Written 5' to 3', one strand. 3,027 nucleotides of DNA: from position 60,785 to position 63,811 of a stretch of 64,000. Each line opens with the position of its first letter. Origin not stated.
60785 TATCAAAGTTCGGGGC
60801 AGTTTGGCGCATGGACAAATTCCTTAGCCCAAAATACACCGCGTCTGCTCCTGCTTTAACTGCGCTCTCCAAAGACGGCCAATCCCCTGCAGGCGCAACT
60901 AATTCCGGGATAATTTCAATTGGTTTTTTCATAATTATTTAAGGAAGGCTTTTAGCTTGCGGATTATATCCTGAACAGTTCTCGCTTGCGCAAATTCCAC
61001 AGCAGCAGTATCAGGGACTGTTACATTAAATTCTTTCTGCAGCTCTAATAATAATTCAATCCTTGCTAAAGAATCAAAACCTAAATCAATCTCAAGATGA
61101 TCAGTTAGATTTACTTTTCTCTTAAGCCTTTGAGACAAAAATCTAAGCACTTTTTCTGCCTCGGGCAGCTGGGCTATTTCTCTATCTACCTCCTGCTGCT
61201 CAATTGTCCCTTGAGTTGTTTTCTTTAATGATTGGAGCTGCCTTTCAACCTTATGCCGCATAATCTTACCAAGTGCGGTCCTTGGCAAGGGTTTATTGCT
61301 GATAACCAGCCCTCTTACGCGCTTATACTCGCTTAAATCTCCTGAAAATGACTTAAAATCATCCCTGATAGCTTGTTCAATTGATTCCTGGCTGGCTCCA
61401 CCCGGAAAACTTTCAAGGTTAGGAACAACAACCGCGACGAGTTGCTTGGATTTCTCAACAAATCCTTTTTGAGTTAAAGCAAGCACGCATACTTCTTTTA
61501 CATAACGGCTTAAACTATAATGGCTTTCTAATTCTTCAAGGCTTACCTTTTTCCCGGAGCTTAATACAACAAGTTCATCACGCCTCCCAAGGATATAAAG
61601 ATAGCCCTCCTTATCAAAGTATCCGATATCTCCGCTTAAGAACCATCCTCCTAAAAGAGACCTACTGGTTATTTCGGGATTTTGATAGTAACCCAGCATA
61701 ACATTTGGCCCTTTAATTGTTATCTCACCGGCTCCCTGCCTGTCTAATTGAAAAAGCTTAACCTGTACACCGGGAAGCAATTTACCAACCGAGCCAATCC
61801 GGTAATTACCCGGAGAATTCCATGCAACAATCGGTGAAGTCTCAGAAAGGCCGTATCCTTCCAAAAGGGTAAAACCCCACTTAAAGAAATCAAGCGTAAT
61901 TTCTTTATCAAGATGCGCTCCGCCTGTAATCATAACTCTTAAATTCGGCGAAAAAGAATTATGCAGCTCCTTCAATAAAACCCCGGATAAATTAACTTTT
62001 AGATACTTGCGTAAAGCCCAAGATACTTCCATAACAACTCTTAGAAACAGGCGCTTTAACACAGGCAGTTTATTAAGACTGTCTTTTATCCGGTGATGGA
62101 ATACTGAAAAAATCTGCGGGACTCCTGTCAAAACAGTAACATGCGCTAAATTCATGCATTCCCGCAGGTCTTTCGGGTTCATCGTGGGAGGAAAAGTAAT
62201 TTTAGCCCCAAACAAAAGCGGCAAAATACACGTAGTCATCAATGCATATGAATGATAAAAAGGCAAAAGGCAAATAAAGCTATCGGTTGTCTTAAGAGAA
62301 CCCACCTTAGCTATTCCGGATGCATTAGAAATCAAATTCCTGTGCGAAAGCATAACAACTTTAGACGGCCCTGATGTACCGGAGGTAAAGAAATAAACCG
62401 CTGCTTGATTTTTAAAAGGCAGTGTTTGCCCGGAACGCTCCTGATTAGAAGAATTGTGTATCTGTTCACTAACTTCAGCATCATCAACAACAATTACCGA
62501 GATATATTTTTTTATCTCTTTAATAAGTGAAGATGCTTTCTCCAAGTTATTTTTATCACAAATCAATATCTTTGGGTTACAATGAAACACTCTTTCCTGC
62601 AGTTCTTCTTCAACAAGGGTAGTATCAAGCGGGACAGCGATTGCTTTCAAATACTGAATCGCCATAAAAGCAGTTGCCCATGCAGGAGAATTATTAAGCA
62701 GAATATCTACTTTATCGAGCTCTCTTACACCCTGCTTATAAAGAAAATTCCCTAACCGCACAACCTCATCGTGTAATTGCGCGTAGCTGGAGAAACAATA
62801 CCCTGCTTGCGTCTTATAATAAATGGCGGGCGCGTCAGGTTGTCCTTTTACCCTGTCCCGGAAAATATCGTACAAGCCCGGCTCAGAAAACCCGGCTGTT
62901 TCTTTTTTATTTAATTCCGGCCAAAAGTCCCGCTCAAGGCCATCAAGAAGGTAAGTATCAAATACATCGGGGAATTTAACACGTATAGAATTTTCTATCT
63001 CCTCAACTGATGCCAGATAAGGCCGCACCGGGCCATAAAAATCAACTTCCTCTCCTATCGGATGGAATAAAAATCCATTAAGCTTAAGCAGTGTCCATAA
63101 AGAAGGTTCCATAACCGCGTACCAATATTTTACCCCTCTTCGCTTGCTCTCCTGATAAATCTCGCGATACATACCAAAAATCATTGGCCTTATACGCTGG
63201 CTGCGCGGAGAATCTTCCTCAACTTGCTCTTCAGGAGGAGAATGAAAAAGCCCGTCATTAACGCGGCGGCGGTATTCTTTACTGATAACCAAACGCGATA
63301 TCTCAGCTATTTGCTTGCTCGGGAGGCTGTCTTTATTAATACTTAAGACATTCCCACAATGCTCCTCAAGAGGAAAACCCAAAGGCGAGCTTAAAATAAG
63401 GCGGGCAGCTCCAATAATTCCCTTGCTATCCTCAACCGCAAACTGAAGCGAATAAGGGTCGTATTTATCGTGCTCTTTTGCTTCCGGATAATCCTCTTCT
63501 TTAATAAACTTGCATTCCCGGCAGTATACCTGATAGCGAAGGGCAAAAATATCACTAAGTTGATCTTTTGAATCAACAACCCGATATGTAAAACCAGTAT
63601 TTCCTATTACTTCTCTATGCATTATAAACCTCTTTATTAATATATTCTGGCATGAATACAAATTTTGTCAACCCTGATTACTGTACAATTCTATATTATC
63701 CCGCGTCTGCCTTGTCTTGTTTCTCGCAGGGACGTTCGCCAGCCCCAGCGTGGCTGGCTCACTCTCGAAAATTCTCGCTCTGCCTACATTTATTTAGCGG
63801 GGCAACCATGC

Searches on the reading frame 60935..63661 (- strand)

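Call 18: search_protein_families(library=pfam, proteins=[window:60935-63661:-], max_evalue=0.0001)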
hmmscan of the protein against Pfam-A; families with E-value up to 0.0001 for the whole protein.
window:60935-63661:- (908 aa): 4 families
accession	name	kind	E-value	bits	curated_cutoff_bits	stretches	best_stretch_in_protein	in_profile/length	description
PF00501.34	AMP-binding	-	6.1e-72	243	29.9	1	267-659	1-384/384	AMP-binding enzyme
PF13444.12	Acetyltransf_5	-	6.7e-12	46.4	22.4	1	41-133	1-94/102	Acetyltransferase (GNAT) domain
PF00550.31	PP-binding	-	2.2e-09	37.9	20.8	1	837-901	2-65/67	Phosphopantetheine attachment site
PF21926.2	FeeM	-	2.2e-08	34.5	27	1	37-140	1-103/158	N-acyl amino acid synthase FeeM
